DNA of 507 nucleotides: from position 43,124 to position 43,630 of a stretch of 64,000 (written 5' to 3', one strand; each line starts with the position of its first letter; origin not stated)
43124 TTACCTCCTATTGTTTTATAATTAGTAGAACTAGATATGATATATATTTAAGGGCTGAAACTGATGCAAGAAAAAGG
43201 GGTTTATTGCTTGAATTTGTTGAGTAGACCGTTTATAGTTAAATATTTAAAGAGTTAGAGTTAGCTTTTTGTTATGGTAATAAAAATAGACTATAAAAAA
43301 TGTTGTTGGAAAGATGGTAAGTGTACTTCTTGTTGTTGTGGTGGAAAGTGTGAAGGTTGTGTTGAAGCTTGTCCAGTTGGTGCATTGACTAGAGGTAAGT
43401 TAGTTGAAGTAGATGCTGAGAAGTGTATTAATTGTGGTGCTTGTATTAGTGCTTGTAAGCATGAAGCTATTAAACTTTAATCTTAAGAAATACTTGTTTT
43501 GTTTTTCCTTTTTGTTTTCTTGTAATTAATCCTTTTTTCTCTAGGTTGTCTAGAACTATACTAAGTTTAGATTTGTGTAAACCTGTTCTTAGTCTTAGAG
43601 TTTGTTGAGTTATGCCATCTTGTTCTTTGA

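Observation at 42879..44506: Candidate undescribed Cys-rich metal/redox module: secreted Cys-repeat peptide, Cys-cluster ferredoxin, membrane wHTH sensor-regulator and VIT1-like transporter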

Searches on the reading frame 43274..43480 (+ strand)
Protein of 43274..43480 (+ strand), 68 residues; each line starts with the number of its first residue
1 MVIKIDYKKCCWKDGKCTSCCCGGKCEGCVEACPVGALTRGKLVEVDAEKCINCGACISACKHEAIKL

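Call 3: search_protein_families(library=pfam, max_evalue=0.1, proteins=[window:43274-43480:+])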
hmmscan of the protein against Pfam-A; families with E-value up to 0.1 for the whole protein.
window:43274-43480:+ (68 aa): 12 families
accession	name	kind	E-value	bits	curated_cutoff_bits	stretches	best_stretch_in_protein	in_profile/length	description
PF00037.32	Fer4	-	1.4e-10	40.9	21.1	2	44-67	1-24/24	4Fe-4S binding domain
PF12837.12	Fer4_6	-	1.4e-07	31.6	25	1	44-66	2-24/24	4Fe-4S binding domain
PF12838.12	Fer4_7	-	2.4e-07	31.5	27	1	25-65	4-52/52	4Fe-4S dicluster domain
PF12797.12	Fer4_2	-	1e-06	28.7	24.5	1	44-62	3-21/22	4Fe-4S binding domain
PF13237.11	Fer4_10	-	4.4e-06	27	25.5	1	25-61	11-52/53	4Fe-4S dicluster domain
PF25160.1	LdpA_Fe-S-bd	-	4.7e-05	23.5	27.6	1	25-67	4-44/49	LdpA Fe-S cluster-binding domain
PF14697.11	Fer4_21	-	0.00022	21.8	35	1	45-67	2-27/59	4Fe-4S dicluster domain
PF13187.11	Fer4_9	-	0.00034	21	27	1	24-66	4-52/52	4Fe-4S dicluster domain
PF12800.12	Fer4_4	-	0.0011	19.6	24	1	49-62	2-15/17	4Fe-4S binding domain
PF12798.12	Fer4_3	-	0.0039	18.4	27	1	51-65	1-15/15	4Fe-4S binding domain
PF13484.11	Fer4_16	-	0.018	16.3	30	1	50-67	1-18/66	4Fe-4S double cluster binding domain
PF13183.11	Fer4_8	-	0.024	15.6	27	1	48-62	2-16/68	4Fe-4S dicluster domain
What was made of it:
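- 43274..43480 (+): 68-aa 2x[4Fe-4S]-type ferredoxin with a Cys-rich insertion (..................). It is a neighbour, not a core part. It is divergent from the operator (36 nt from box 1) and its 3' end overlaps the regulator by 11 nt. Pfam Fer4 (call 3).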

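Call 4: search_protein_families(library=ncbifam, max_evalue=0.1, proteins=[window:43274-43480:+])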
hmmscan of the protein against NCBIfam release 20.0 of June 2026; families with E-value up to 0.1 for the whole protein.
window:43274-43480:+ (68 aa): 45 families (the best 25 are shown)
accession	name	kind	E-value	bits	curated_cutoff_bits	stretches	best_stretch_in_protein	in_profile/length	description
NF058577.1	FdxA_fam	equivalog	8.8e-06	25.8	65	1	25-65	11-52/52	4Fe-4S ferredoxin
NF005503.0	PRK07118.1-2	equivalog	1.3e-05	24.6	252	1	16-68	135-186/292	RnfABCDGE type electron transport complex subunit B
NF045490.1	FdxA_Protbact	equivalog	1.6e-05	25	135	1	18-67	6-56/104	ferredoxin FdxA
TIGR04105.1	FeFe_hydrog_B1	subfamily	2.4e-05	23.2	450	1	2-66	94-159/462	monomeric [FeFe] hydrogenase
NF041836.1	rnfB_Methano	equivalog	9.4e-05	22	445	1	15-68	212-264/265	Rnf electron transport complex subunit RnfB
NF038196.1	ferrodoxin_EFR1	subfamily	0.00017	21.7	75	1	25-67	188-230/242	EFR1 family ferrodoxin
NF005505.0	PRK07118.1-4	equivalog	0.00019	21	378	1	15-68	212-264/265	Fe-S cluster domain-containing protein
TIGR04041.1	activase_YjjW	hypoth_equivalog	0.00022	20.8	250.2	1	18-65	39-86/276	YjjW family glycine radical enzyme activase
TIGR02936.1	fdxN_nitrog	equivalog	0.00042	20.4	80.55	1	43-68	15-40/91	ferredoxin III, nif-specific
NF045480.1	FdxA_Actino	equivalog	0.00048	20.3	125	1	19-66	7-55/107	ferredoxin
NF048008.1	SfplDhtActHpfHKleb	equivalog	0.00051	19.4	500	1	19-67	50-101/308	(2S)-3-sulfopropanediol dehydratase activating enzyme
NF007658.0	PRK10330.1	equivalog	0.00085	18.8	260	1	24-66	59-104/181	electron transport protein HydN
TIGR02951.1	DMSO_dmsB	equivalog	0.001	19.1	214.1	1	23-66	66-112/161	DMSO/selenate family reductase complex B subunit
TIGR01971.1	NuoI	subfamily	0.0014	18.2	113.05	1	42-68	74-100/121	NADH-quinone oxidoreductase, chain I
NF005504.0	PRK07118.1-3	equivalog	0.0017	17.8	437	1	14-67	135-189/293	Fe-S cluster domain-containing protein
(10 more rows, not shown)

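Call 39: find_related_loci(query=window:43274-43480:+, collection=metagenome_contigs, flank=5000)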
Query window:43274-43480:+ (68 aa) in metagenome_contigs; peptide patterns used: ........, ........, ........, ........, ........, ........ (x = any residue, [..] = any of these).
495 stretches matched a pattern; 219 encode a relative of the query (tblastn E <= 1e-3); the best 80 are kept; 80 distinct loci.
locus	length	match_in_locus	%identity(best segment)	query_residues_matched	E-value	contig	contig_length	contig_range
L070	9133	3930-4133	78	1-68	4e-31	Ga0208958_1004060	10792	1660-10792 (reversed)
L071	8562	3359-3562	79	1-68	4e-31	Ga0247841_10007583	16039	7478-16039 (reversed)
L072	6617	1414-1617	78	1-68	4e-31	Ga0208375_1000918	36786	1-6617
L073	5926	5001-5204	76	1-68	1e-30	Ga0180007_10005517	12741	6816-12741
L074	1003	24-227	74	1-68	4e-31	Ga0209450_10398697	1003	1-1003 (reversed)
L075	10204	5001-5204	76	1-68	2e-30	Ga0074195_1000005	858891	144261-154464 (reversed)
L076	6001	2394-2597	76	1-68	2e-30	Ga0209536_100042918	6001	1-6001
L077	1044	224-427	75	1-68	3e-31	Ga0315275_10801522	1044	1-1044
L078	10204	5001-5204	78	1-68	3e-30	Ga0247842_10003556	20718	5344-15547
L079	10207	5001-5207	80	1-68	4e-30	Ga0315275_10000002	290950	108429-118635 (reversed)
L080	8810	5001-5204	76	1-68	4e-30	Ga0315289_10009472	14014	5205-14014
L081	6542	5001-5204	75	1-68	8e-30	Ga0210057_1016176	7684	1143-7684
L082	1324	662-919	65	1-68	7e-30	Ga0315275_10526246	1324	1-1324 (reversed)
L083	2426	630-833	76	1-68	7e-30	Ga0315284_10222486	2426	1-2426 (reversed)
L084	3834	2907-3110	76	1-68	6e-30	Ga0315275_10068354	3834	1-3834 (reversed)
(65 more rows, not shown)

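Call 54: list_cluster_members(proteins=[P0001, P0002, window:43274-43480:+, window:41807-42832:-])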
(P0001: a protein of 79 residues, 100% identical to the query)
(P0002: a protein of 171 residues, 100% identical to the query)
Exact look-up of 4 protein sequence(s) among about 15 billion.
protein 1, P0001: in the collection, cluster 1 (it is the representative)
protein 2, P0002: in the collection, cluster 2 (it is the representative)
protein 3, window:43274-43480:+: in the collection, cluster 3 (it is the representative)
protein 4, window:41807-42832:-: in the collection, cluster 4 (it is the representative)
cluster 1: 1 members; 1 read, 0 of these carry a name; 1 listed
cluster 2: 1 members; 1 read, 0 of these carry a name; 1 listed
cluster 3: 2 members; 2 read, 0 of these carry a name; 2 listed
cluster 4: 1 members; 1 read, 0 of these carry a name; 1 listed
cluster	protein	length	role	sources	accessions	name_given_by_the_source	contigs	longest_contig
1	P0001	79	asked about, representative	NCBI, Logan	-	-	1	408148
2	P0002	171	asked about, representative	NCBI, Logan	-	-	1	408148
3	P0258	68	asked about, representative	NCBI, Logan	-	-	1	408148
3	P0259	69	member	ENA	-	-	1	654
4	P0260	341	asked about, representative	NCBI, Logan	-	-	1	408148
